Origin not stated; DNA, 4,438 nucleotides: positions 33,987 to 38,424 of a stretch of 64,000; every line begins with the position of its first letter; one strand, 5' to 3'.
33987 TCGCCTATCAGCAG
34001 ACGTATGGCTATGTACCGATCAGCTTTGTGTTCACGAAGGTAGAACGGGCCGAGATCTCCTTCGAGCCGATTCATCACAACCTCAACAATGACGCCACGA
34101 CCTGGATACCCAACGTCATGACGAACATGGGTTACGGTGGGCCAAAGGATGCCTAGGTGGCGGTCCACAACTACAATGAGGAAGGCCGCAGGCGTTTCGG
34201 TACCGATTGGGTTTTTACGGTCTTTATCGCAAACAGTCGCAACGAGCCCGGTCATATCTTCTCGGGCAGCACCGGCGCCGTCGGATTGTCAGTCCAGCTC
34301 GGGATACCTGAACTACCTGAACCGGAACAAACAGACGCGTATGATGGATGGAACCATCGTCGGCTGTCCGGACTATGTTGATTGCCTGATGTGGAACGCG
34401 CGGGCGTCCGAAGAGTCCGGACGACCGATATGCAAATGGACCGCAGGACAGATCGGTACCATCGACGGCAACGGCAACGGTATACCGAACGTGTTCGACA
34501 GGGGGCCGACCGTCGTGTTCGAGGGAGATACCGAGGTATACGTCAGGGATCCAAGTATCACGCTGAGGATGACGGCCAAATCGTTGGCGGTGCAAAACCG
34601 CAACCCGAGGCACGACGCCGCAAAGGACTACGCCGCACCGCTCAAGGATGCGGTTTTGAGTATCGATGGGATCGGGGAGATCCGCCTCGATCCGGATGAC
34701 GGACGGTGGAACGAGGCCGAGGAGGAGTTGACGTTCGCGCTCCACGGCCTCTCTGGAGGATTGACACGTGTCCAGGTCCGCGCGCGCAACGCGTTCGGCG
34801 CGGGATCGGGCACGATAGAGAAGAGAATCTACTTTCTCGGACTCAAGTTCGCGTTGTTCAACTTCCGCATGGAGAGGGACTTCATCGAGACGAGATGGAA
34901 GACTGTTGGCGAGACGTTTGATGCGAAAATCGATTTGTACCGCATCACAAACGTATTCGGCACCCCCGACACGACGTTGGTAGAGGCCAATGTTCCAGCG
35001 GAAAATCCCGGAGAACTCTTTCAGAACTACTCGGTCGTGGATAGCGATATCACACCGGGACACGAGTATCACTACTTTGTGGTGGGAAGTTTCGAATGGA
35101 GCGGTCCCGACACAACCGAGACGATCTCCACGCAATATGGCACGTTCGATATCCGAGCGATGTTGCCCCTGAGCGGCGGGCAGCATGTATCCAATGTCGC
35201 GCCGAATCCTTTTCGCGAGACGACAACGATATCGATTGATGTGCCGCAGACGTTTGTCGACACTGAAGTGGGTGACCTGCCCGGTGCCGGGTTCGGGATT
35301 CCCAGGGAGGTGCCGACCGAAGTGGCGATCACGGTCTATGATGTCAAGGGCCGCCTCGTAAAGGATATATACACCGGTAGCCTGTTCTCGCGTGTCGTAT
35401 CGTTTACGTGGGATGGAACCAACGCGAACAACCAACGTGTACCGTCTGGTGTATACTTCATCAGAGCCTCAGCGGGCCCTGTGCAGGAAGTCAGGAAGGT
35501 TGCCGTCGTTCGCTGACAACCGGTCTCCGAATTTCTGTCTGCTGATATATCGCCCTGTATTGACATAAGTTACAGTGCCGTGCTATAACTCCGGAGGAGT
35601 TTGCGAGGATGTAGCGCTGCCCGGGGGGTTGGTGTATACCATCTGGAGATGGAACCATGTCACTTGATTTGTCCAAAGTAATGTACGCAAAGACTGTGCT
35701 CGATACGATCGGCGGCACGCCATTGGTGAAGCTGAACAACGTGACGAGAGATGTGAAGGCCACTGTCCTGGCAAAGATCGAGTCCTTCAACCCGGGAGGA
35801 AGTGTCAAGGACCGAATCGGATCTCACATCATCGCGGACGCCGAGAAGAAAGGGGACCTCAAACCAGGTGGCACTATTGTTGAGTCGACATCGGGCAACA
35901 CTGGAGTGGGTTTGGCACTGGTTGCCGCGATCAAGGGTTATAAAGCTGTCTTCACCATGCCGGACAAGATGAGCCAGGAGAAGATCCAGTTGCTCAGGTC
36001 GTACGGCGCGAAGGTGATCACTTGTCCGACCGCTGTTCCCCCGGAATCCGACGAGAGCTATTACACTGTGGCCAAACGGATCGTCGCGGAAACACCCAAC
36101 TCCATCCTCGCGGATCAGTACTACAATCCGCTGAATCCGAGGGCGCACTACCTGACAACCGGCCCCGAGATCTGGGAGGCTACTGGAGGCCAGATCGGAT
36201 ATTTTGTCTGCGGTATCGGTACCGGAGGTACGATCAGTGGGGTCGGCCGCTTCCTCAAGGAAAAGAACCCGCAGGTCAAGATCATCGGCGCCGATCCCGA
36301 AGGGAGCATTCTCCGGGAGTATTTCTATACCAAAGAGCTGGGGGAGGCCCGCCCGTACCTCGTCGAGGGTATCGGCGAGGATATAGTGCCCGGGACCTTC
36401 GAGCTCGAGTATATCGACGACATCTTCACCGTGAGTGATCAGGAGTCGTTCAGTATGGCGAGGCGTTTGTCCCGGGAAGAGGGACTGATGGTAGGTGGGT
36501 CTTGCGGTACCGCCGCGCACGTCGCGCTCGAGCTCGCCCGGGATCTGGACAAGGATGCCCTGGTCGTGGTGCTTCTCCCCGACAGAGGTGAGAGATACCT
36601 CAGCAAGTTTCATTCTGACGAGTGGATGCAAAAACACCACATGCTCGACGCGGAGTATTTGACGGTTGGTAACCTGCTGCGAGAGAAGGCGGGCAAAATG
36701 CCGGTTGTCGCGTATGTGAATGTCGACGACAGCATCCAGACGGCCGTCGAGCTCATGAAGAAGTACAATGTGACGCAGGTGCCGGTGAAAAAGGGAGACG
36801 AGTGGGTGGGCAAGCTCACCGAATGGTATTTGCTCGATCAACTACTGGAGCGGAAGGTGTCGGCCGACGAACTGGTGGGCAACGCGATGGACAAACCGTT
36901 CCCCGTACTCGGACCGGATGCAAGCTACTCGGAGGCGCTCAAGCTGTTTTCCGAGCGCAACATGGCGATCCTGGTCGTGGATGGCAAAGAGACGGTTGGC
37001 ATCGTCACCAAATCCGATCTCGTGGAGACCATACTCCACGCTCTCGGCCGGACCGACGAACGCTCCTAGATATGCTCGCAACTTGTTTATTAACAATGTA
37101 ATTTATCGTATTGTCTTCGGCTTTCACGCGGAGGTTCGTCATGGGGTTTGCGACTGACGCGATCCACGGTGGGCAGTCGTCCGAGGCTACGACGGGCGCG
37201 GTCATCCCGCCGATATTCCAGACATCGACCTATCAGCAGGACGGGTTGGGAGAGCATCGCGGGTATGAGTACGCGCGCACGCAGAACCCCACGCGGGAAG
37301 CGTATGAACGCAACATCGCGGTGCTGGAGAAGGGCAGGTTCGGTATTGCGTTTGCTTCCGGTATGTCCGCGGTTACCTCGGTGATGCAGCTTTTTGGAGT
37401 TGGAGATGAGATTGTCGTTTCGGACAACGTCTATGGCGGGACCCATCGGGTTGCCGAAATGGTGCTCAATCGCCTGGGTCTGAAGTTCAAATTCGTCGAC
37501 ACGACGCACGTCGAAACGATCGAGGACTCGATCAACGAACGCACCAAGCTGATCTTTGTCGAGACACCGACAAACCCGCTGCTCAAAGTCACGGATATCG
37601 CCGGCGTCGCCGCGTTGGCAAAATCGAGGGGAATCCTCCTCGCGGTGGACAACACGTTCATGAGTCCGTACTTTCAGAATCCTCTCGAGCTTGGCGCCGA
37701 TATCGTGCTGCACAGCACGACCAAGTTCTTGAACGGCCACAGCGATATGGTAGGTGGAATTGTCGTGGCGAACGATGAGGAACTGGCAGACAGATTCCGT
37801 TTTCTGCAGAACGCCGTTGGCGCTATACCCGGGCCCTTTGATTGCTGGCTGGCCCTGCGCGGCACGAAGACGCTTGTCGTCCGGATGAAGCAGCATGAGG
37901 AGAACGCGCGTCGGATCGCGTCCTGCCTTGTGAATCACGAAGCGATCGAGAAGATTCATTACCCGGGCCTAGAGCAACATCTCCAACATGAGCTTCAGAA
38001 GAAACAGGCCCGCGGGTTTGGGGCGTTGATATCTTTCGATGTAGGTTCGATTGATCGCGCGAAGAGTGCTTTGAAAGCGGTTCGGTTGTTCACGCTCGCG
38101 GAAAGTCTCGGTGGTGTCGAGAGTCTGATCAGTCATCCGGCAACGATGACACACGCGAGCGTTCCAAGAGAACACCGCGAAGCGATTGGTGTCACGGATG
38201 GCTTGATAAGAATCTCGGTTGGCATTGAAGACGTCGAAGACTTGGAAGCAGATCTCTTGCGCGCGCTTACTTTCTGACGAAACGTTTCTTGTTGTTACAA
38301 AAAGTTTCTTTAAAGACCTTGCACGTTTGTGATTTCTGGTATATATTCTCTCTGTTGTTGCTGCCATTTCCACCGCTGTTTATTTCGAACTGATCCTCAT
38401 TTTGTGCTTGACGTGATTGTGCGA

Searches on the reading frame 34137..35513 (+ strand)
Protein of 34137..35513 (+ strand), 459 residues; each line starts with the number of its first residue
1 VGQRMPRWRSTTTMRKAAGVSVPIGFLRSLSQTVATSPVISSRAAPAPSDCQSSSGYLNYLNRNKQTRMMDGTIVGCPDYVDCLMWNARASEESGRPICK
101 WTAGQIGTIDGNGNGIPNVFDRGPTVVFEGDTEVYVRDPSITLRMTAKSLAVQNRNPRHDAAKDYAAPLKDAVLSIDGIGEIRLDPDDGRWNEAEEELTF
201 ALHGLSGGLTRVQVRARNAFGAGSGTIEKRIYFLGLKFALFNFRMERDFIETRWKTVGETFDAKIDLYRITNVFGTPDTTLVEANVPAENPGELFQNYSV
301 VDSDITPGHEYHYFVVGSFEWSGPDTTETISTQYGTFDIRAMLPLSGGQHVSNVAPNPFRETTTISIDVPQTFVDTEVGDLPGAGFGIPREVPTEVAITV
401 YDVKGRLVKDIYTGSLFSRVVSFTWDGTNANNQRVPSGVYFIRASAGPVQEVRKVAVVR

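Call 41: search_protein_families(library=pfam, proteins=[window:34137-35513:+], max_evalue=0.00001)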
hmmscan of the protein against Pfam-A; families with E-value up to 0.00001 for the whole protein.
window:34137-35513:+ (459 aa): 1 family
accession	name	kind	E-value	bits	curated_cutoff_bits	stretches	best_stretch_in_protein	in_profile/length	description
PF13860.13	FlgD_ig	-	9.8e-10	38.7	27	1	394-446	23-75/79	FlgD Ig-like domain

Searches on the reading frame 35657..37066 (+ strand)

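Call 42: search_protein_families(library=pfam, proteins=[window:35657-37066:+], max_evalue=0.00001)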
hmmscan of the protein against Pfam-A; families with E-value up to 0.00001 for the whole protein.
window:35657-37066:+ (470 aa): 2 families
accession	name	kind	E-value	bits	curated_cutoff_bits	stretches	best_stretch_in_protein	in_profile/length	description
PF00291.31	PALP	-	2.1e-82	277.2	35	1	15-309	2-295/295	Pyridoxal-phosphate dependent enzyme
PF00571.33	CBS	-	3.9e-17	62.7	24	1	407-460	1-56/57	CBS domain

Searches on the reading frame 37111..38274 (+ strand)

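Call 42: search_protein_families(library=pfam, proteins=[window:37111-38274:+], max_evalue=0.00001)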
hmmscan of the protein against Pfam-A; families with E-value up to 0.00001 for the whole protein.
window:37111-38274:+ (388 aa): 4 families
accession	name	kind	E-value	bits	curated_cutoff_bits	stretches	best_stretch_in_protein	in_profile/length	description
PF01053.26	Cys_Met_Meta_PP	-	6.7e-154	512.5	27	1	15-386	2-380/381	Cys/Met metabolism PLP-dependent enzyme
PF01041.23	DegT_DnrJ_EryC1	-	9.9e-10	38.6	19.8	1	58-234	22-200/360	DegT/DnrJ/EryC1/StrS aminotransferase family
PF00155.27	Aminotran_1_2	-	1.4e-06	28.2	19.7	1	78-233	68-245/361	Aminotransferase class I and II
PF00266.25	Aminotran_5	-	1.5e-06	27.9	21.5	1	90-207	80-203/371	Aminotransferase class-V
